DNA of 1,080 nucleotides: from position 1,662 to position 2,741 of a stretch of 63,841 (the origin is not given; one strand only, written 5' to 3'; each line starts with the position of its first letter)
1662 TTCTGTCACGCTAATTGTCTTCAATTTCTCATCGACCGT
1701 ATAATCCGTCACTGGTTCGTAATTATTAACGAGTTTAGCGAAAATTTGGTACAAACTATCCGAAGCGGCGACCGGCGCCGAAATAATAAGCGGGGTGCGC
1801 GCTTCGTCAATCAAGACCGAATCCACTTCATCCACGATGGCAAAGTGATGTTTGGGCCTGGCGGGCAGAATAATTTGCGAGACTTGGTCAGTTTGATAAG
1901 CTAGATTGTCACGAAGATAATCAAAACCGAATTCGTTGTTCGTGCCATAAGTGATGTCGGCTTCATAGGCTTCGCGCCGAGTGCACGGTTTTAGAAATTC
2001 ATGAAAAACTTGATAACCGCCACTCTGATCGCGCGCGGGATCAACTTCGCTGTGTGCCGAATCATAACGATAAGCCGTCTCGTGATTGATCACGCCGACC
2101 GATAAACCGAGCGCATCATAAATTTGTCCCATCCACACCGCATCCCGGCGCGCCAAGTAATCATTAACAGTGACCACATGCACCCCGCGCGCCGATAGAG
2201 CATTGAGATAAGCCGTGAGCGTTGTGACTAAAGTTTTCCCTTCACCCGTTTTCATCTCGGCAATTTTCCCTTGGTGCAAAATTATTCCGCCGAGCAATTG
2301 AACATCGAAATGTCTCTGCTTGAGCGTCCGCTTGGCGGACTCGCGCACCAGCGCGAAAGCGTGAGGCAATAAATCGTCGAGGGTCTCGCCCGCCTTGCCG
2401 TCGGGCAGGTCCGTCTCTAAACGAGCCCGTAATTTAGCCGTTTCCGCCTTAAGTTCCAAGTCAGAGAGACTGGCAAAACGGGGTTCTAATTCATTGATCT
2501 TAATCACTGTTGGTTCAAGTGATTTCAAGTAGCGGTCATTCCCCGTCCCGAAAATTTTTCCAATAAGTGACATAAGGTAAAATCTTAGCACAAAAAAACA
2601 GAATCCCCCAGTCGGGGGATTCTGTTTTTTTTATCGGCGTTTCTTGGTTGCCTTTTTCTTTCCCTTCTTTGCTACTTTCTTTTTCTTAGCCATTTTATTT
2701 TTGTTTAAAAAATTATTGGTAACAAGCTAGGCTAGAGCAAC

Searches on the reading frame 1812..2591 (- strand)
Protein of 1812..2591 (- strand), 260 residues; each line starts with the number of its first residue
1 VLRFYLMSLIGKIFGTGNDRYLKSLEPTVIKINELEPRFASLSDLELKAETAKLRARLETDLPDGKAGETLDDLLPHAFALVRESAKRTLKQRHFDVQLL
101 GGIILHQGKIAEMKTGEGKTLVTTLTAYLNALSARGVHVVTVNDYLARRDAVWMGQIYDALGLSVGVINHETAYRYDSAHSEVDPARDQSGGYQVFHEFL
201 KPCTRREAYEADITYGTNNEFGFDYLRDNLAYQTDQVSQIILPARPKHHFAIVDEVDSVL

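Call 79: find_homologous_proteins(query=window:1812-2591:-, max_evalue=1e-30)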
Query window:1812-2591:- (260 aa): 7995 proteins with E <= 1e-30 among 8000 candidates; the best 120 are listed.
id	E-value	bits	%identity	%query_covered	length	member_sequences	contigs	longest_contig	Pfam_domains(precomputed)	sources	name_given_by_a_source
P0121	2.6e-98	347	64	98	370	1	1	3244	PF07517.21,PF01043.27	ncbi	-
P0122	4.4e-98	346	63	98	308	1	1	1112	PF07517.21,PF01043.27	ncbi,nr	ncbi:MAG: preprotein translocase subunit SecA, partial [Patescibacteria group bacterium]|nr:preprote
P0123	4.8e-97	342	65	98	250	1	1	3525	PF07517.21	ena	-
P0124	3.3e-96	340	64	97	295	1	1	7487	PF07517.21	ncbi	ncbi:MAG: preprotein translocase subunit SecA, partial [Candidatus Paceibacterota bacterium]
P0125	5.8e-96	339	65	98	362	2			PF07517.21,PF01043.27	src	-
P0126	7.6e-96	339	63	98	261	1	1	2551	PF07517.21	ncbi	-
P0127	1.2e-95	338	63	98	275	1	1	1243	PF07517.21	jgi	jgi:preprotein translocase subunit SecA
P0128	1.4e-95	338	63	98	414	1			PF07517.21,PF01043.27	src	-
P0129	1.8e-95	337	60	98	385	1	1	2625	PF07517.21,PF01043.27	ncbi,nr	ncbi:MAG: preprotein translocase subunit SecA, partial [bacterium]|nr:preprotein translocase subunit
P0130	6.8e-95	335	63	98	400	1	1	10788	PF07517.21,PF01043.27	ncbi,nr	ncbi:MAG TPA: preprotein translocase subunit SecA, partial [Candidatus Paceibacterota bacterium]|nr:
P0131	2.1e-94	334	63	98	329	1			PF07517.21,PF01043.27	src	-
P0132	4.5e-94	333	61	97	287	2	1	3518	PF07517.21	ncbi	ncbi:MAG: preprotein translocase subunit SecA, partial [Patescibacteria group bacterium]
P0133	1.7e-93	331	59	98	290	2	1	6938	PF07517.21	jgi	-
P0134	1.7e-93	331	62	97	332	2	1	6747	PF07517.21,PF01043.27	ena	-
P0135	2.8e-93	330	62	98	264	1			PF07517.21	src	-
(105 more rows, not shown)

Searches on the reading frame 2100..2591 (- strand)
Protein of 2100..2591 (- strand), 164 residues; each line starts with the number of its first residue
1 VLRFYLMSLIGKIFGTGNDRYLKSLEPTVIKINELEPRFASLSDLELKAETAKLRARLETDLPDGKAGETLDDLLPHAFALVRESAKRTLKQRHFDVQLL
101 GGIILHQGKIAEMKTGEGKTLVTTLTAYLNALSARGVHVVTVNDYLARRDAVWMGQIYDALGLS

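Call 18: search_solved_structures(query=window:2100-2591:-, show_alignments=3)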
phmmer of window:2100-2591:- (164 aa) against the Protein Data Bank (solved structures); distinct sequences matched with E-value up to 0.001: 24.
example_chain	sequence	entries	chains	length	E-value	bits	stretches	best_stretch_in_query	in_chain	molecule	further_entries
6s0k_h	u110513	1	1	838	2.7e-46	160.7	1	5-163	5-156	Protein translocase subunit SecA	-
3bxz_A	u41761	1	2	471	1.3e-45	158.5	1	11-163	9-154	Preprotein translocase subunit secA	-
2vda_A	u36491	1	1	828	3.6e-44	153.8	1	13-163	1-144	TRANSLOCASE SUBUNIT SECA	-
2fsf_A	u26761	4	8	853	3.8e-44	153.7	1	13-163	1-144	Preprotein translocase secA subunit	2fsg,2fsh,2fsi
2ipc_A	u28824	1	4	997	1.1e-42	149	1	9-164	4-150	Preprotein translocase SecA subunit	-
6gox_A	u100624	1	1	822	2.7e-42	147.7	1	18-163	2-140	Protein translocase subunit SecA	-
1nkt_A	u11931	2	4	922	1e-41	145.9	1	6-163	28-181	Preprotein translocase secA 1 subunit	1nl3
6sxh_A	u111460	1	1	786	1.2e-41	145.7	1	6-163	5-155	Protein translocase subunit SecA 2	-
6t4h_A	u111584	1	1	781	2.6e-41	144.5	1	7-163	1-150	Protein translocase subunit SecA 2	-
5k9t_A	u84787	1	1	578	3.7e-41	144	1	17-163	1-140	Protein translocase subunit SecA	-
3jux_A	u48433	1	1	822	2.5e-38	134.9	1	17-163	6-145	Protein translocase subunit secA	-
4ys0_A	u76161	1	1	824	2.5e-38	134.9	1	17-163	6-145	Protein translocase subunit SecA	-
3din_A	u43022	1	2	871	2.7e-38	134.8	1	17-163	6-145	Protein translocase subunit secA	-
3jv2_A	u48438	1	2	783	3e-35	124.9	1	6-163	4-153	Protein translocase subunit SecA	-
1tf2_A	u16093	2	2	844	3.5e-35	124.6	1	6-163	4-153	Preprotein translocase secA subunit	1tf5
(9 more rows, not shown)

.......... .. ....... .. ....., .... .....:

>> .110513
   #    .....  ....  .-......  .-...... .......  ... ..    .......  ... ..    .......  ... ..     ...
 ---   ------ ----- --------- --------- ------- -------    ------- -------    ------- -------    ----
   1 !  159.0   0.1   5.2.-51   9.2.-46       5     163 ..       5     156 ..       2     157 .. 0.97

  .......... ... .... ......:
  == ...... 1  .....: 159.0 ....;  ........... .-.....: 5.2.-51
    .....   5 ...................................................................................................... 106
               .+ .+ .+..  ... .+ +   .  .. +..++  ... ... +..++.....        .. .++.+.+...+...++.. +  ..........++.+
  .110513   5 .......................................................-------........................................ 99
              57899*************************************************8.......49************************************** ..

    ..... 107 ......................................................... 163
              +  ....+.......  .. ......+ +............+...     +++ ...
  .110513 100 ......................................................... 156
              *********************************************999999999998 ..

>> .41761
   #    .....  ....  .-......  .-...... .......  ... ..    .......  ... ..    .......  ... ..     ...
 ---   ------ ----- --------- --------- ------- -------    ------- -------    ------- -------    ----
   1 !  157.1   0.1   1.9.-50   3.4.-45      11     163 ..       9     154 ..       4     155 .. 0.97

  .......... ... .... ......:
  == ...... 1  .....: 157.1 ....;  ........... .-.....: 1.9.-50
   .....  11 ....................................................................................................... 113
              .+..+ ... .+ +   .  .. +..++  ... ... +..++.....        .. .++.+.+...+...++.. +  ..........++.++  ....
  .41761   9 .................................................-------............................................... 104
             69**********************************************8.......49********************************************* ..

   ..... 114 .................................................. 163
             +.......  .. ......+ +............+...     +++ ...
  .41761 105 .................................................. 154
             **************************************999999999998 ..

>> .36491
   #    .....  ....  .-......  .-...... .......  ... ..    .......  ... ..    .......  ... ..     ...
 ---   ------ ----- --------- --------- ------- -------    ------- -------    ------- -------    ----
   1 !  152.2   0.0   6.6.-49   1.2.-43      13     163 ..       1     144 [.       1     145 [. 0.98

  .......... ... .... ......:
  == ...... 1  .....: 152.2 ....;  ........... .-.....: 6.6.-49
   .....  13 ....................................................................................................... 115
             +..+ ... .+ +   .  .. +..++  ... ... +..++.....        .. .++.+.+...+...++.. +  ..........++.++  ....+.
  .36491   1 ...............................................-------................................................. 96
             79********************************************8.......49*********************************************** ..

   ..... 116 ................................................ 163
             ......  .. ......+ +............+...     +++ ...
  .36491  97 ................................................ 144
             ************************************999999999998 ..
